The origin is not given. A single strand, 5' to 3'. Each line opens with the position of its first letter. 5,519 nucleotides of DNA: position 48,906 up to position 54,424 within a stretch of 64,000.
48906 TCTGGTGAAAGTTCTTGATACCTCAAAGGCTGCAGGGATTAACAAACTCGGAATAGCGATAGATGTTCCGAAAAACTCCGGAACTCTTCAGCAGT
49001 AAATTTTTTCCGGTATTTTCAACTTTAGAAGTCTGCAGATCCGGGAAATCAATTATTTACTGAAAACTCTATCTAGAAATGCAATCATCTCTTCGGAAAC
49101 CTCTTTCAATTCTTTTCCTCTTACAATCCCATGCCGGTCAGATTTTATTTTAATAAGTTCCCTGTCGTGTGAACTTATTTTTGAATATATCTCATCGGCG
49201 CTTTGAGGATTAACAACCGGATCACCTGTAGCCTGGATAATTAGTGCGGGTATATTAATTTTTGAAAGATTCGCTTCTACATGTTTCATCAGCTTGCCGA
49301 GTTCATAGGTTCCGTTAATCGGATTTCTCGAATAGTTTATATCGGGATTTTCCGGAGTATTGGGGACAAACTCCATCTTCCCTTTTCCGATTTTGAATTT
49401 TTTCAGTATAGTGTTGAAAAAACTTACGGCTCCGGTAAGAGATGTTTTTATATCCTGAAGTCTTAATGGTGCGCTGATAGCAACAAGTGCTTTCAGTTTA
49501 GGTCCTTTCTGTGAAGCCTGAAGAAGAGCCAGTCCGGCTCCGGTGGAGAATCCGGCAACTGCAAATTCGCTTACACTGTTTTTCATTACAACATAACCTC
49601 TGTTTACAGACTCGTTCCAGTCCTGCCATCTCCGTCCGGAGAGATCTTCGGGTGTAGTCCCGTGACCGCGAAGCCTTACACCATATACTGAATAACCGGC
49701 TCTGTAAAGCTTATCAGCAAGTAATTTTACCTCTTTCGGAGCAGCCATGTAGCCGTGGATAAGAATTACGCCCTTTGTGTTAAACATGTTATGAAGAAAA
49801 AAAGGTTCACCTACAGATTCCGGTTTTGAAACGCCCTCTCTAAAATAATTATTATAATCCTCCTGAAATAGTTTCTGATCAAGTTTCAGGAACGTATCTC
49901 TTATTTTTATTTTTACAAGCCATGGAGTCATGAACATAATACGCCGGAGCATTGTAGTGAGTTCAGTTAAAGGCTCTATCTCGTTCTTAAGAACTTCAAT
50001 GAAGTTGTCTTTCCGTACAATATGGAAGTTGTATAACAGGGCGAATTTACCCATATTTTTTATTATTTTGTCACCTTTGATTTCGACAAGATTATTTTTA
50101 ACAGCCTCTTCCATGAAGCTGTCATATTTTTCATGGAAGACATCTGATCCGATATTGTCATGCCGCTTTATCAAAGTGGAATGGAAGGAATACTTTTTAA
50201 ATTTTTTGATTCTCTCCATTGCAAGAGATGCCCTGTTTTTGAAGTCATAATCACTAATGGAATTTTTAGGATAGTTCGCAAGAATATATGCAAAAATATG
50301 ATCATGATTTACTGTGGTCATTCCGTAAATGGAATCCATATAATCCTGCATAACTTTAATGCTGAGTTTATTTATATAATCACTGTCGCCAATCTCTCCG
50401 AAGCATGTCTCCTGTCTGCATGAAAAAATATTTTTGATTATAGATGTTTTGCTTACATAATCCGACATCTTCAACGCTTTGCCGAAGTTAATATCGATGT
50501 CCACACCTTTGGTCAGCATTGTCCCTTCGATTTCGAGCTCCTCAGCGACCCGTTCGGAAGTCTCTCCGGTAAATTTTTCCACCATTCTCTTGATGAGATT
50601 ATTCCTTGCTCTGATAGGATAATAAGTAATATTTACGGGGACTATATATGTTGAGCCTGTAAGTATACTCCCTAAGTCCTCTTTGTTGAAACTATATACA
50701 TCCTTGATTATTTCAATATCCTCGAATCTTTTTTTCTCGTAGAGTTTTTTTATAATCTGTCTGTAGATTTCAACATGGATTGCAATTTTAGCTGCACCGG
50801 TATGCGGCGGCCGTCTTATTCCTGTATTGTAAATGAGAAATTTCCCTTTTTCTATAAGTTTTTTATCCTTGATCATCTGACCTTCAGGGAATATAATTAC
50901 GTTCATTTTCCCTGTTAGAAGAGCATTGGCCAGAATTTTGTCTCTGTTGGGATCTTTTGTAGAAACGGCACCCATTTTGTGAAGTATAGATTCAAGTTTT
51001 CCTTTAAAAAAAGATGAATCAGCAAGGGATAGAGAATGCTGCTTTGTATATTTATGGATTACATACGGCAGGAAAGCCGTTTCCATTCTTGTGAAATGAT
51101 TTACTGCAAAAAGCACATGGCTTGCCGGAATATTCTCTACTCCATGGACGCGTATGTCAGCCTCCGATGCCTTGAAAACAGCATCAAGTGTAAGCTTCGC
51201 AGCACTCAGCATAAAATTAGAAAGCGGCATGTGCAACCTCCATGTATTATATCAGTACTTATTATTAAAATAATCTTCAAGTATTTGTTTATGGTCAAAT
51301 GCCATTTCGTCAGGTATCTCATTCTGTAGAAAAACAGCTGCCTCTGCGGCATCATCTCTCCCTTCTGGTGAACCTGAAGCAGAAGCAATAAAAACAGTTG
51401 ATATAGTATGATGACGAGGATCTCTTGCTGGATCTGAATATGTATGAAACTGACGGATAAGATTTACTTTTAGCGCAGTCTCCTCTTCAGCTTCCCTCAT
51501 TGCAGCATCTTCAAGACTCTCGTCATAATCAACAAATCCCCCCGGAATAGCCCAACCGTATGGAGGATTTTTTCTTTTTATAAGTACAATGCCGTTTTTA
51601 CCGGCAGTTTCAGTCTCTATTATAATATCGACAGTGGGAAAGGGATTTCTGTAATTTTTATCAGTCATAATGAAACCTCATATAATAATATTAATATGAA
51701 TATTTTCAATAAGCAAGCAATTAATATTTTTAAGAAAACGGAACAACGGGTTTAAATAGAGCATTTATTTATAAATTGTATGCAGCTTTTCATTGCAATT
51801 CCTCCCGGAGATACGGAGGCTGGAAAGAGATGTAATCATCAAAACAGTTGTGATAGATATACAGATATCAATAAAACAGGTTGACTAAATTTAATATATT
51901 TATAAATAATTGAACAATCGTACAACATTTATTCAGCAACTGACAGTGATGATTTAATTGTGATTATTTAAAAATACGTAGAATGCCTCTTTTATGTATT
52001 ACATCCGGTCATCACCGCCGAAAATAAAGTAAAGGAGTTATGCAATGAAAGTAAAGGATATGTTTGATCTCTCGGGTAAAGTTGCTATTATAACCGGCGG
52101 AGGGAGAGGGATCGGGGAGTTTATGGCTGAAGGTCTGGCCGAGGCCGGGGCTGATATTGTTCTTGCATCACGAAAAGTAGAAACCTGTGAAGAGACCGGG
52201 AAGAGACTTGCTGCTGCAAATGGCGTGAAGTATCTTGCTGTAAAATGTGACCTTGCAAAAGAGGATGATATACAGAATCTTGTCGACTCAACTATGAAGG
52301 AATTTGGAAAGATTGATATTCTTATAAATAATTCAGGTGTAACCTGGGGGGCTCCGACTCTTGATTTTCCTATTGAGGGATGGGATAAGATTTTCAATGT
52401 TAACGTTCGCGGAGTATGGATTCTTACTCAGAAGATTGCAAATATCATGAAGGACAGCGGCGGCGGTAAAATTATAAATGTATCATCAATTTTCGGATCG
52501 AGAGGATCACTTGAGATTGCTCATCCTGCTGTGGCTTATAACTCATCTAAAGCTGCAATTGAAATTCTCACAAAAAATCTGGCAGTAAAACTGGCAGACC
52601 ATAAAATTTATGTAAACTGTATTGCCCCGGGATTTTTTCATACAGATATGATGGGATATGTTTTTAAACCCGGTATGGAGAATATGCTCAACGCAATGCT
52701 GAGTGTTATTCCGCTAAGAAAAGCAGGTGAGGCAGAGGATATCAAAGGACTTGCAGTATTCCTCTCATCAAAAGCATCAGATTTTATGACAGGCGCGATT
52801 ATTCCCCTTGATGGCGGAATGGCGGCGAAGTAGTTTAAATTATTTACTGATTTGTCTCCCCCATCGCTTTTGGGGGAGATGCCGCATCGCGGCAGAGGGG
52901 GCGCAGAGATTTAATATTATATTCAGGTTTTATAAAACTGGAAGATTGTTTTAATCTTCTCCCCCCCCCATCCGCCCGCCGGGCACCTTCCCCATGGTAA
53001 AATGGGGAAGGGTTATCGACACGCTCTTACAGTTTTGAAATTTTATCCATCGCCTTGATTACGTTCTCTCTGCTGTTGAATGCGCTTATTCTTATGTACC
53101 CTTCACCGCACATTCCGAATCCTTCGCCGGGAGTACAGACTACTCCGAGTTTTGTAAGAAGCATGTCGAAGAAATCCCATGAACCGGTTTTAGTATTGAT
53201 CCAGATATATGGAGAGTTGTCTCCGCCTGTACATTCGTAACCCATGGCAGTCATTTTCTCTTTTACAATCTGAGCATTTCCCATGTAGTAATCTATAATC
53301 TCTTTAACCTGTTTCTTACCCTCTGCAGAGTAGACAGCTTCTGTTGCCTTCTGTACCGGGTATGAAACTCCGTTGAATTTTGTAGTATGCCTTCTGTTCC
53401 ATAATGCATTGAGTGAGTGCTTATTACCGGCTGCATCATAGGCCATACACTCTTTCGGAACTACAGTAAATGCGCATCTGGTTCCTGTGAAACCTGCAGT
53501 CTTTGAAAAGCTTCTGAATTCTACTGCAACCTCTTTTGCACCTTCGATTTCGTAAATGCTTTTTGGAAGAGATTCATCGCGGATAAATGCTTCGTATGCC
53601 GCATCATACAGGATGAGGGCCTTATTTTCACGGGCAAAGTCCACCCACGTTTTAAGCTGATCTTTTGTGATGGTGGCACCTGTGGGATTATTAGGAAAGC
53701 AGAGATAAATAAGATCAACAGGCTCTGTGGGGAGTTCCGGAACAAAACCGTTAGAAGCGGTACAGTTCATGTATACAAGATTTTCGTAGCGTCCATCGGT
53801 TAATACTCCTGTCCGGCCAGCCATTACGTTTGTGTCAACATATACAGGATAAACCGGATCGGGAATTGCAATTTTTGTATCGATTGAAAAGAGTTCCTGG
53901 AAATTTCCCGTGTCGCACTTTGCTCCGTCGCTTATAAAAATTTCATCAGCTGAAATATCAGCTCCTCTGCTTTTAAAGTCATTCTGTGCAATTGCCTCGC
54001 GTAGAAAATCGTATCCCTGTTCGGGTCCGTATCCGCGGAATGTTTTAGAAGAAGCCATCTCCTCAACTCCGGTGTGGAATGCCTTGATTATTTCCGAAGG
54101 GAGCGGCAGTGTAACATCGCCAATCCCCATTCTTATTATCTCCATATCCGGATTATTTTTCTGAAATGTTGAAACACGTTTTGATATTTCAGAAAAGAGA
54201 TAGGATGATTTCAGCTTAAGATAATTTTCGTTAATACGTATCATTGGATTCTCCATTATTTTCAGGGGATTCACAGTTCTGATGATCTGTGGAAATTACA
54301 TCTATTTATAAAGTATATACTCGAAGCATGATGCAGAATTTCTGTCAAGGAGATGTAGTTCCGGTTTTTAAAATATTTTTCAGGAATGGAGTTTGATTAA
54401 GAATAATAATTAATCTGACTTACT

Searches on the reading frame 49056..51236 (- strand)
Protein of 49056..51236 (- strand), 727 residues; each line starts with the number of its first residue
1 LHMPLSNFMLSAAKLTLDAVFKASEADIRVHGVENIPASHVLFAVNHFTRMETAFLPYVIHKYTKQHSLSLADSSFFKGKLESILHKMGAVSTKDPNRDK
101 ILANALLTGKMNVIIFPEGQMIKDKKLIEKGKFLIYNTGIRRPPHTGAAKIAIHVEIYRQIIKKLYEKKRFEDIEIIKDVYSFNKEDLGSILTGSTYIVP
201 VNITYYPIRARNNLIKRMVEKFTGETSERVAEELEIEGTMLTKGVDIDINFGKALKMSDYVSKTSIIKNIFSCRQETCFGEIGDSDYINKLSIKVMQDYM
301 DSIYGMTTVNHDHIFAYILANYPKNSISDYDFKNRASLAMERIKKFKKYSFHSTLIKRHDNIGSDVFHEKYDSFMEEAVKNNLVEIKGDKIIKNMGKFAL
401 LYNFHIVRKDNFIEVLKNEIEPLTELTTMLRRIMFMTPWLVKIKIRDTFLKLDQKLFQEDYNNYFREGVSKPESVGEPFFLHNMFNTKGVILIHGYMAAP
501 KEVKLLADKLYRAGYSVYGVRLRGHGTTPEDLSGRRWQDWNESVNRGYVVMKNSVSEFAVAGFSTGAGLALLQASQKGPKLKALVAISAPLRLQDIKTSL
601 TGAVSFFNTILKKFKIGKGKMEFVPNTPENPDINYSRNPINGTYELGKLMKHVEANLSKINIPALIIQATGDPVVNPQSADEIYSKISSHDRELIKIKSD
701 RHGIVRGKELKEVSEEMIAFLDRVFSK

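Call 82: search_protein_families(library=pfam, proteins=[window:49056-51236:-], max_evalue=0.00001)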
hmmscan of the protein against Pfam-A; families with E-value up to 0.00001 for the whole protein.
window:49056-51236:- (727 aa): 5 families
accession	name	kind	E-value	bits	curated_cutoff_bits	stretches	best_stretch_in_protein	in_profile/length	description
PF12146.15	Hydrolase_4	-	2.9e-23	82.9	27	1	490-706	7-236/239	Serine aminopeptidase, S33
PF00561.26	Abhydrolase_1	-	6.3e-11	42.8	25.8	1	490-589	3-102/245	alpha/beta hydrolase fold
PF01553.26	Acyltransferase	-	1.9e-09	37.8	23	1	28-158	2-125/132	Acyltransferase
PF12740.14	PETase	-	1.2e-08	35.1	28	0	488-590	55-157/263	PET hydrolase-like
PF12697.13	Abhydrolase_6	-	4.2e-07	31.3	26.3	1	490-676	1-180/217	Alpha/beta hydrolase family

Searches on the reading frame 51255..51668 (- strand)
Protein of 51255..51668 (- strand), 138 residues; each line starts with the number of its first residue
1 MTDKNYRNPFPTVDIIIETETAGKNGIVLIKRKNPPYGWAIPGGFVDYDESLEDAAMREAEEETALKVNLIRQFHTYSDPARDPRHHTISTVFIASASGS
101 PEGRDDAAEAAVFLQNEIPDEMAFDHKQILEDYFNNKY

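Call 82: search_protein_families(library=pfam, proteins=[window:51255-51668:-], max_evalue=0.00001)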
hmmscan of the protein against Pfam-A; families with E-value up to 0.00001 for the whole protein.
window:51255-51668:- (138 aa): 1 family
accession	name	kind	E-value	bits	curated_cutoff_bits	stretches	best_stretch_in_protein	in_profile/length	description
PF00293.34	NUDIX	-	1.2e-22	80.8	21.1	1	11-132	4-133/134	NUDIX domain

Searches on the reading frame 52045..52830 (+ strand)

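Call 82: search_protein_families(library=pfam, proteins=[window:52045-52830:+], max_evalue=0.00001)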
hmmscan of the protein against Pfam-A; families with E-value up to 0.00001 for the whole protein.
window:52045-52830:+ (262 aa): 3 families
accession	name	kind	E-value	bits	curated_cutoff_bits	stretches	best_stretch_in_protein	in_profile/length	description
PF13561.12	adh_short_C2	-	2.1e-58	198.1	27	1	21-259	6-235/236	Enoyl-(Acyl carrier protein) reductase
PF00106.31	adh_short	-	2.8e-55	187.3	26.6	1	12-206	1-190/195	short chain dehydrogenase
PF08659.16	KR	-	3.9e-15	56.7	22.6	1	14-164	3-152/180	KR domain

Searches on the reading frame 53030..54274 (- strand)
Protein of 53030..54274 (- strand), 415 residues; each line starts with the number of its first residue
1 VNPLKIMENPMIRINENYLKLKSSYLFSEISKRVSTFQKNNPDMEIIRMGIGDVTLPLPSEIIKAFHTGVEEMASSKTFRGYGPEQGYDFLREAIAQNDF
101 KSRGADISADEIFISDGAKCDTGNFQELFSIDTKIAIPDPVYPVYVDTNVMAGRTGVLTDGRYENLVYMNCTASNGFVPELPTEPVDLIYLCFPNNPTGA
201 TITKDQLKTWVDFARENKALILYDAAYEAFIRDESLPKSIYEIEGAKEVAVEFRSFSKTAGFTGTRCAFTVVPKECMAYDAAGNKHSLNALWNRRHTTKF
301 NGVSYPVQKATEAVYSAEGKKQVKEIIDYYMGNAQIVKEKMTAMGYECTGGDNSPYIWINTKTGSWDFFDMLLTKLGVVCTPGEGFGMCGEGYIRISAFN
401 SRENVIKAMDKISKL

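Call 82: search_protein_families(library=pfam, proteins=[window:53030-54274:-], max_evalue=0.00001)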
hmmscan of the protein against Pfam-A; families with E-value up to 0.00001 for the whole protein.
window:53030-54274:- (415 aa): 1 family
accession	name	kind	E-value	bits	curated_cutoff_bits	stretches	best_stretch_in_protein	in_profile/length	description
PF00155.27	Aminotran_1_2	-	1.2e-37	130.4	19.7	1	46-412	3-361/361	Aminotransferase class I and II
